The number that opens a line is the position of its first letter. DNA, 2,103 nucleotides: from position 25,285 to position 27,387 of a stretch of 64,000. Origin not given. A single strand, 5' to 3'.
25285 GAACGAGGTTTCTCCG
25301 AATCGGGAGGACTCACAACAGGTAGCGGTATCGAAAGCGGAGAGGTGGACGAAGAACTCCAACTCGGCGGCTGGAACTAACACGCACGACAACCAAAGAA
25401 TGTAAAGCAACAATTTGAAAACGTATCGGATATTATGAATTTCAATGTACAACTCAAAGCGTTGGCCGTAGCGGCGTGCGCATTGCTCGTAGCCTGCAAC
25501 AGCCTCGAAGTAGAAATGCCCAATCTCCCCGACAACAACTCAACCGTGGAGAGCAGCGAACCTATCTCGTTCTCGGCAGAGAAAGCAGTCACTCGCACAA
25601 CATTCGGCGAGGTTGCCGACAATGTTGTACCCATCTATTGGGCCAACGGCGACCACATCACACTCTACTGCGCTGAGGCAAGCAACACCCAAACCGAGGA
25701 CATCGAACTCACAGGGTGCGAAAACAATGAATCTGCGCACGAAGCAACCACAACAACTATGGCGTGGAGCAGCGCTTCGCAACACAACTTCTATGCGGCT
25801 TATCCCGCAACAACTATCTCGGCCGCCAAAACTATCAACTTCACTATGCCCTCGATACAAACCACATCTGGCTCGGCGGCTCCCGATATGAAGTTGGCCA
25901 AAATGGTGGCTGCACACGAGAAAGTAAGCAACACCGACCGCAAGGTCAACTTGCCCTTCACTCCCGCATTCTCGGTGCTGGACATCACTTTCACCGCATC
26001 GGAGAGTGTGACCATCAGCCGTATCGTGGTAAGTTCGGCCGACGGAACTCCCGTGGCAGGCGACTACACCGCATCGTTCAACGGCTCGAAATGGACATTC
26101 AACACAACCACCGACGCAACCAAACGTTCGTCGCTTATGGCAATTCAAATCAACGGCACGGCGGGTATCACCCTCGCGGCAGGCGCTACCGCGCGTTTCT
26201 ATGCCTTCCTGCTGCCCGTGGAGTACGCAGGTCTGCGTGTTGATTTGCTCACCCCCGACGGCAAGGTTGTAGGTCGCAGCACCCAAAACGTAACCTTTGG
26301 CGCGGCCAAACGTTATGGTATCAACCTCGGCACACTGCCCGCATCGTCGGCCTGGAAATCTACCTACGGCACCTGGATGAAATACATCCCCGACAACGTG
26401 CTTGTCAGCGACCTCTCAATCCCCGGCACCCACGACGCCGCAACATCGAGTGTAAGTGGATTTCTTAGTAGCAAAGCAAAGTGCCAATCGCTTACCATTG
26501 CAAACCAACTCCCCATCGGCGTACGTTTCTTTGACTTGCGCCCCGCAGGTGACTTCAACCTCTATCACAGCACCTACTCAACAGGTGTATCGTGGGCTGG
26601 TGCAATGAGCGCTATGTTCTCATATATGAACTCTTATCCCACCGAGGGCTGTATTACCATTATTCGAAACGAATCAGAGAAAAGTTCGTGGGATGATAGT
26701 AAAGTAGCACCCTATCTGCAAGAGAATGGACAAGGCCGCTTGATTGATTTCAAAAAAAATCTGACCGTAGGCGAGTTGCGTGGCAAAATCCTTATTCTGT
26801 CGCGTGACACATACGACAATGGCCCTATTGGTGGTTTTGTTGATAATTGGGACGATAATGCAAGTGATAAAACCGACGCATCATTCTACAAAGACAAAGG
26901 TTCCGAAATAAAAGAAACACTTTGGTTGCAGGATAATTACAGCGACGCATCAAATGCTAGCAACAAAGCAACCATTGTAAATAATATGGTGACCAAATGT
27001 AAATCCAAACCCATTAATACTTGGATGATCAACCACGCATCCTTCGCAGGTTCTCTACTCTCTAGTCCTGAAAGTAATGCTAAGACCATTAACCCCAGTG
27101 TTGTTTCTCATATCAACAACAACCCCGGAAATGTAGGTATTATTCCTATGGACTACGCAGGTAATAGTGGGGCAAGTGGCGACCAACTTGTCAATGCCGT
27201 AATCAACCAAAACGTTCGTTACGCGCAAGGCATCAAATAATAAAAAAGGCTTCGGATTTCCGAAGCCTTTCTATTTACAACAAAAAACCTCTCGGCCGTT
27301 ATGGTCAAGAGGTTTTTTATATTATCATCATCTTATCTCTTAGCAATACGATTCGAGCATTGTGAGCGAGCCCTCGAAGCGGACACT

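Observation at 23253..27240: Tandem modules of a conserved, unannotated small acidic peptide plus a fimbrillin-like lipoprotein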

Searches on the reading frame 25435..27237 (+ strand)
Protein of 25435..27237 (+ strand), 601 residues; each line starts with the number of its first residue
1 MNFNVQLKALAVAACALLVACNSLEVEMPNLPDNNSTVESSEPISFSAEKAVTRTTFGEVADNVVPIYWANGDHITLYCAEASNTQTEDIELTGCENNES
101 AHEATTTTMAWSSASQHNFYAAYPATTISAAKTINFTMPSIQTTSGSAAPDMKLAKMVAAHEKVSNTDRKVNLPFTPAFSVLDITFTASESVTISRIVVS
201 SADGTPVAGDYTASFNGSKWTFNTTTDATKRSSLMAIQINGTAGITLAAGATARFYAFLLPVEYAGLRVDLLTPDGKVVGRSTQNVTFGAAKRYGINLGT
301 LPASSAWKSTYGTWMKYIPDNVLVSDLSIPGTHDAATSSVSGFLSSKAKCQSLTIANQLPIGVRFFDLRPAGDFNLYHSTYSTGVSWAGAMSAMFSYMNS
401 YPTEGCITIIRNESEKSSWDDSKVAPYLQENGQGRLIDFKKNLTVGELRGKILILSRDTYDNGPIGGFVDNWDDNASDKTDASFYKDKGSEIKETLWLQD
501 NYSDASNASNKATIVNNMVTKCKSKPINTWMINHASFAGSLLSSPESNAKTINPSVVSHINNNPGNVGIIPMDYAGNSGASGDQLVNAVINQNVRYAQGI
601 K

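Call 3: search_protein_families(library=pfam, proteins=[window:25435-27237:+], max_evalue=1)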
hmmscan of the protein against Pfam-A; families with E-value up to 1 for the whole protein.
window:25435-27237:+ (601 aa): 4 families
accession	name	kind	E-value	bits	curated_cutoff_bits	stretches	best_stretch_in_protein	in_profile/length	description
PF13149.12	Mfa_like_1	-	5.9e-16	59.7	27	1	64-298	7-229/246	Fimbrillin-like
PF24966.2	Ig_TR130_2nd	-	0.19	12.8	23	0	22-61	14-51/95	TR130 second Ig-like domain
PF00388.25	PI-PLC-X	-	0.23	11.6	23.1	1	328-456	2-142/144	Phosphatidylinositol-specific phospholipase C, X domain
PF17957.7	Big_7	-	0.29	12.3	24.1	1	182-228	20-60/70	Bacterial Ig domain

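Call 4: search_protein_families(library=ncbifam, proteins=[window:25435-27237:+], max_evalue=1)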
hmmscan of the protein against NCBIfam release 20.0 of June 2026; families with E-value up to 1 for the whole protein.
window:25435-27237:+ (601 aa): 1 family
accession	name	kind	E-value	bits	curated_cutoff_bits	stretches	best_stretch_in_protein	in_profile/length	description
NF047623.1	Stavidin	equivalog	0.06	13.2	300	1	10-130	4-118/183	streptavidin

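Call 45: find_homologous_proteins(query=window:25435-27237:+, max_evalue=0.001)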
Query window:25435-27237:+ (601 aa): 112 proteins with E <= 0.001 among 8000 candidates.
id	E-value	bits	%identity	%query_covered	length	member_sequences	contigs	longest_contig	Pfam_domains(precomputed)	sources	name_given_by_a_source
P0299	0.0e+0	1261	94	100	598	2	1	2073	PF13149.13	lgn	-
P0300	4.7e-243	826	65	100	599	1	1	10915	PF13149.13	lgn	-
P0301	1.5e-235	802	64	100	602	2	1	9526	PF13149.13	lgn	-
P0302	2.1e-160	553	45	100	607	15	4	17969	PF00388.26,PF13149.13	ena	-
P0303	4.0e-155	536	44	100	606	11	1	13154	-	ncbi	-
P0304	5.2e-153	529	44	100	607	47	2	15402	PF00388.26,PF13149.13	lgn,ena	-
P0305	1.6e-150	521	45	99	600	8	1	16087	PF13149.13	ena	-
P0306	1.9e-150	521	45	100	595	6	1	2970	PF13149.13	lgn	-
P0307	2.1e-141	491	42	100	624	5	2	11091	PF13149.13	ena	-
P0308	5.3e-136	473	46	90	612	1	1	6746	PF13149.13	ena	-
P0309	3.0e-135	470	44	96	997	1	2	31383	-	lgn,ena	-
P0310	1.6e-134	468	44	96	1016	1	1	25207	PF01391.24,PF00388.26,PF13149.13,PF16378.11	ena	-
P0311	9.7e-133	462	45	90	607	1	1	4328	PF13149.13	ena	-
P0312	1.7e-102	362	39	93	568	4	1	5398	PF00388.26,PF13149.13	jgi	jgi:hypothetical protein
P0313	3.5e-102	361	36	97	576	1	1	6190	-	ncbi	-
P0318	3.0e-101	358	38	93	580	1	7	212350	PF00388.26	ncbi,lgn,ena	-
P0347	1.6e-35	141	29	99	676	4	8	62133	-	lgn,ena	-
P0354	3.6e-34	137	34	47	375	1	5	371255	PF00388.26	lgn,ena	-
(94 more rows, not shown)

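Call 56: find_encoding_contigs(protein=P0318, flank=3000, max_places=3)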
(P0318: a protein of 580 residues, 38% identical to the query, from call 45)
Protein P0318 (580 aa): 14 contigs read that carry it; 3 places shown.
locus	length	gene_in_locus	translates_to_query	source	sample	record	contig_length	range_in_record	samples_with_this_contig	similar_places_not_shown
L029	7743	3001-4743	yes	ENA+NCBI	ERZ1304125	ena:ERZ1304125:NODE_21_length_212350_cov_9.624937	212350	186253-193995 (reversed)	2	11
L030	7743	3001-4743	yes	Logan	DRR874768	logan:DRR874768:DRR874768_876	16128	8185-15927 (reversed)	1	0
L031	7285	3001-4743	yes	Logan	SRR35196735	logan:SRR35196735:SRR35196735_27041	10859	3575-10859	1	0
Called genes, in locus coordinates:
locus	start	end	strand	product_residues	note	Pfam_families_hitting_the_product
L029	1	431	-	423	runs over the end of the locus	PF02403:Seryl_tRNA_N, PF00587:tRNA-synt_2b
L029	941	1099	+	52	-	-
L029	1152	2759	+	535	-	-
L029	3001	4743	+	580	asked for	PF00388:PI-PLC-X (weak)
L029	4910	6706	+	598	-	PF01136:Peptidase_U32, PF12392:DUF3656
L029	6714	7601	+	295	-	PF10672:Methyltrans_SAM, PF03602:Cons_hypoth95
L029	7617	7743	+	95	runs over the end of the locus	-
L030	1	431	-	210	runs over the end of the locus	?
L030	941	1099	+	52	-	-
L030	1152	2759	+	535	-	-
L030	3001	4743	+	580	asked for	PF00388:PI-PLC-X (weak)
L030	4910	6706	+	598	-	PF01136:Peptidase_U32, PF12392:DUF3656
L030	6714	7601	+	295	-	PF10672:Methyltrans_SAM, PF03602:Cons_hypoth95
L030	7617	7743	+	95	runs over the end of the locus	-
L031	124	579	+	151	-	PF01381:HTH_3 (weak), PF12844:HTH_19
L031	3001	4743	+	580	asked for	PF00388:PI-PLC-X (weak)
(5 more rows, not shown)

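Call 57: find_encoding_contigs(protein=P0354, flank=3000, max_places=3)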
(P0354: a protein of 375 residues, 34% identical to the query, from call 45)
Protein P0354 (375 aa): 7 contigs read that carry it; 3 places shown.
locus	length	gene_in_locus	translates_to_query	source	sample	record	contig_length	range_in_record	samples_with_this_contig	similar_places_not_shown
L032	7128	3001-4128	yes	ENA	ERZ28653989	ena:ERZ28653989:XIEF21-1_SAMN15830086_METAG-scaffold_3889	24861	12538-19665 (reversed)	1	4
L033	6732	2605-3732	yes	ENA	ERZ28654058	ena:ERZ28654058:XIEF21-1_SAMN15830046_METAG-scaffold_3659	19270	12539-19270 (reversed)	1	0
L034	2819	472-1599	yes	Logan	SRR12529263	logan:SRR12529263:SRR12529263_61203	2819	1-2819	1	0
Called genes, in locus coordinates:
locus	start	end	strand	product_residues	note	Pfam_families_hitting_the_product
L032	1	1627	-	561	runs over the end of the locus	PF00485:PRK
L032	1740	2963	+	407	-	PF04055:Radical_SAM, PF06969:HemN_C (weak)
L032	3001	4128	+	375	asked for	PF00388:PI-PLC-X (weak)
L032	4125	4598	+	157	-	PF00583:Acetyltransf_1, PF13673:Acetyltransf_10, PF13508:Acetyltransf_7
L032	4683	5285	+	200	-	PF25087:GMPPB_C (faint), PF00132:Hexapep, PF14602:Hexapep_2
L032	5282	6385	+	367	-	PF13439:Glyco_transf_4, PF13579:Glyco_trans_4_4 (weak), PF00534:Glycos_transf_1, PF13692:Glyco_trans_1_4, PF13524:Glyco_trans_1_2 (weak)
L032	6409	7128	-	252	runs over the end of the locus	PF01553:Acyltransferase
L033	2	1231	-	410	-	?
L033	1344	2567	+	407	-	PF04055:Radical_SAM, PF06969:HemN_C (weak)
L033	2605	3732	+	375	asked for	PF00388:PI-PLC-X (weak)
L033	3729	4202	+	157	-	PF00583:Acetyltransf_1, PF13673:Acetyltransf_10, PF13508:Acetyltransf_7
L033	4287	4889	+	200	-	PF25087:GMPPB_C (faint), PF00132:Hexapep, PF14602:Hexapep_2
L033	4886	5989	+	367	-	PF13439:Glyco_transf_4, PF13579:Glyco_trans_4_4 (weak), PF00534:Glycos_transf_1, PF13692:Glyco_trans_1_4, PF13524:Glyco_trans_1_2 (weak)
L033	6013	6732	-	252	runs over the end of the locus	PF01553:Acyltransferase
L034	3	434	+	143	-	?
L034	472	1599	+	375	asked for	PF00388:PI-PLC-X (weak)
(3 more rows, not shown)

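Call 58: find_encoding_contigs(protein=P0347, flank=3000, max_places=3)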
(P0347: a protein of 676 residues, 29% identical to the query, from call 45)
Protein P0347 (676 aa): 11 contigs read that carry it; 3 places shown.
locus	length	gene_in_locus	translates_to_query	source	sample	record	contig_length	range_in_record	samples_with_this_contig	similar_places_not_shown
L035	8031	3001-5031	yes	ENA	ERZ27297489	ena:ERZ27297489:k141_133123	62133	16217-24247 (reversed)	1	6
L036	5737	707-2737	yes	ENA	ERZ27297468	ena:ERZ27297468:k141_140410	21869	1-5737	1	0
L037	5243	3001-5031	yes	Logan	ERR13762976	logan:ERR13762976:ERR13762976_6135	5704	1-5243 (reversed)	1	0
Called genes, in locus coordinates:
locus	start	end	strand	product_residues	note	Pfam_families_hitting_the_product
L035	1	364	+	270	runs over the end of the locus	PF02563:Poly_export, PF10531:SLBB (faint), PF22461:SLBB_2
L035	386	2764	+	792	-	-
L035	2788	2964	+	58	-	-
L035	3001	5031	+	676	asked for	-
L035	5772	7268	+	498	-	-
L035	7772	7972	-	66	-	-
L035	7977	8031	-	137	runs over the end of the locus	PF13151:DUF3990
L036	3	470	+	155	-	?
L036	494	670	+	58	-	-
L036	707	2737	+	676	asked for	-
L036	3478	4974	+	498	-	-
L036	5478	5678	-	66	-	-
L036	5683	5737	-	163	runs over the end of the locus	PF13151:DUF3990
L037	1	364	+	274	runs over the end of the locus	?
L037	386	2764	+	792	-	-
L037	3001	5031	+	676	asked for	-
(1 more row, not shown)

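Call 61: find_encoding_contigs(protein=P0307, flank=1500, max_places=3)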
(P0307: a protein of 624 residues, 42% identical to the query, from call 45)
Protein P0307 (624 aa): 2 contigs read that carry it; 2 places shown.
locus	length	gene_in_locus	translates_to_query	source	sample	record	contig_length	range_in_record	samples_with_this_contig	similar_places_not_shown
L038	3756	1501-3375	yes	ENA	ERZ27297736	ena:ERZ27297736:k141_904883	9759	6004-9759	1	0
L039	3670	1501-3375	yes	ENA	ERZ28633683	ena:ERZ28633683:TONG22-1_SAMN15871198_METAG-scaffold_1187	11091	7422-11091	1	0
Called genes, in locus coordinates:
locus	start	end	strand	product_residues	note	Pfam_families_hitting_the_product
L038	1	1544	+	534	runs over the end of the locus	PF00884:Sulfatase, PF16347:SGSH_C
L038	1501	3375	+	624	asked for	PF13149:Mfa_like_1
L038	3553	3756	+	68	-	?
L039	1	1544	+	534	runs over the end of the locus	PF00884:Sulfatase, PF16347:SGSH_C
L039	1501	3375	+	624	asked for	PF13149:Mfa_like_1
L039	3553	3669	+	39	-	?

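Call 62: find_encoding_contigs(protein=P0313, flank=1500, max_places=3)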
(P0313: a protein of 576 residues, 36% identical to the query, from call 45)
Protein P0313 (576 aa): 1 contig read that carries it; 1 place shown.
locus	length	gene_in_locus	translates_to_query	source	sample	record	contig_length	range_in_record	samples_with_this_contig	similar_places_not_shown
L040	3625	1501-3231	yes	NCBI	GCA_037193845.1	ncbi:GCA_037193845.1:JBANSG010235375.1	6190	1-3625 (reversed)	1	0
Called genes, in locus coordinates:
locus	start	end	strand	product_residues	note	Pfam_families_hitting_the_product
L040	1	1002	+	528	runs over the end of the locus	-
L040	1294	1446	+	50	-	-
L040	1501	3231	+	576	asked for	-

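Call 68: search_solved_structures(query=A7, max_evalue=0.01)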
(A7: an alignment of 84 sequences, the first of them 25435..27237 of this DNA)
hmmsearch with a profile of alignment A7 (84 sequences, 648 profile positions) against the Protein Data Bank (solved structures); distinct sequences matched with E-value up to 0.01: 25.
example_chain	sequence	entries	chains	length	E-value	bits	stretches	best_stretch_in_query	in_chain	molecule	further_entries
1gym_A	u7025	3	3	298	5.8e-58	200.3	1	303-601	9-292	PHOSPHATIDYLINOSITOL-SPECIFIC PHOSPHOLIPASE C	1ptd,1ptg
7ptd_A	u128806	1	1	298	3.6e-57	197.7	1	303-601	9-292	PHOSPHATIDYLINOSITOL-SPECIFIC PHOSPHOLIPASE C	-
4ptd_A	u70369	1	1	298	6.1e-57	196.9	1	303-601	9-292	PHOSPHATIDYLINOSITOL-SPECIFIC PHOSPHOLIPASE C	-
3ea3_A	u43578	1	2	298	1e-56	196.2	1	303-601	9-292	1-phosphatidylinositol phosphodiesterase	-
2ptd_A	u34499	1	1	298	1.2e-56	196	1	303-601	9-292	PHOSPHATIDYLINOSITOL-SPECIFIC PHOSPHOLIPASE C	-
6s2a_A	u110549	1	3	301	1.6e-56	195.6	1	301-601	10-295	1-phosphatidylinositol phosphodiesterase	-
3ea1_A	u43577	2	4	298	1.7e-56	195.4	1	303-601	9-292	1-phosphatidylinositol phosphodiesterase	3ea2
3ptd_A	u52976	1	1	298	2.2e-56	195.1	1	303-601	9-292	PHOSPHATIDYLINOSITOL-SPECIFIC PHOSPHOLIPASE C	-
5ptd_A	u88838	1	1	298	2.6e-56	194.8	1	303-601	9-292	PHOSPHATIDYLINOSITOL-SPECIFIC PHOSPHOLIPASE C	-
6ptd_A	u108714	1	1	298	1.3e-55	192.6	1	303-601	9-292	PHOSPHATIDYLINOSITOL-SPECIFIC PHOSPHOLIPASE C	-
2or2_A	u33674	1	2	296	1.4e-55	192.4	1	303-601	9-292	1-phosphatidylinositol phosphodiesterase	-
1t6m_A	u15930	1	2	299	1.7e-53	185.5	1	303-601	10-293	1-phosphatidylinositol phosphodiesterase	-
4f2t_A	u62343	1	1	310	3.7e-49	171.2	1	302-601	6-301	1-phosphatidylinositol phosphodiesterase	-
3v18_A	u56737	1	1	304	8.7e-49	170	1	302-601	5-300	1-phosphatidylinositol phosphodiesterase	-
4f2b_A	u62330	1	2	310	9.3e-49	169.9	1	302-601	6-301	1-phosphatidylinositol phosphodiesterase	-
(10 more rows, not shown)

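Call 80: predict_structure(alignment_id=A7)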
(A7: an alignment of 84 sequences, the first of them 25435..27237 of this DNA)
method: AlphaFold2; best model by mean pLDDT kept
length: 601 residues; sequences in the alignment: 84
mean_pLDDT: 88.2   pTM: 0.87
mean pLDDT of the five models: 88.2, 87.5, 87.2, 86.9, 86.7
residues with pLDDT >= 90: 441; 70-90: 93; 50-70: 17; < 50: 50
segments of 3 or more residues with pLDDT < 50: 1-38, 51-53, 55-61
pLDDT, mean of each block of 10 residues (from residue 1): 43 38 29 44 79 45 60 92 94 69 85 94 93 96 85 90 89 90 96 98 95 96 93 96 95 95 96 97 91 92 96 96 97 97 91 98 98 93 96 98 98 86 94 94 96 95 90 90 86 93 90 97 94 93 93 98 97 98 98 95 87
secondary structure, 60 per line:
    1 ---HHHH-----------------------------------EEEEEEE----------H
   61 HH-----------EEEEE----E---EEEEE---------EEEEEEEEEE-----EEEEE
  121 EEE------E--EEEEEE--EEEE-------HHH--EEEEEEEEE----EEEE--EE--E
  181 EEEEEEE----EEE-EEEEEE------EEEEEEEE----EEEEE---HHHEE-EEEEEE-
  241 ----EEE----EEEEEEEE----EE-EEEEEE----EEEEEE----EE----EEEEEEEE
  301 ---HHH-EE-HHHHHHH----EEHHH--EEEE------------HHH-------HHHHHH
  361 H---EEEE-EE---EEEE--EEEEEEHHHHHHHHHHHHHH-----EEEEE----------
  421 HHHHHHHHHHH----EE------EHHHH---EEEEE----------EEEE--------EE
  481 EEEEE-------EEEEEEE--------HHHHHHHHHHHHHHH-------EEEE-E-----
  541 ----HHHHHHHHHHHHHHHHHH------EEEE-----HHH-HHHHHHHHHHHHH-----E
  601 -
elements in order: H4-7 E43-49 E74-78 E87-91 E101-110 E116-123 E133-138 E141-144 E157-165 E170-173 E180-187 E192-194 E196-201 E208-215 E220-224 E234-239 E245-247 E252-259 E267-272 E277-282 E293-300 H311-317 E329-332 H355-361 E365-368 E375-378 E381-386 H387-400 E406-410 H421-431 H445-448 E452-456 E467-470 E479-485 E493-499 H508-522 E530-533 H545-562 E569-572 H582-594
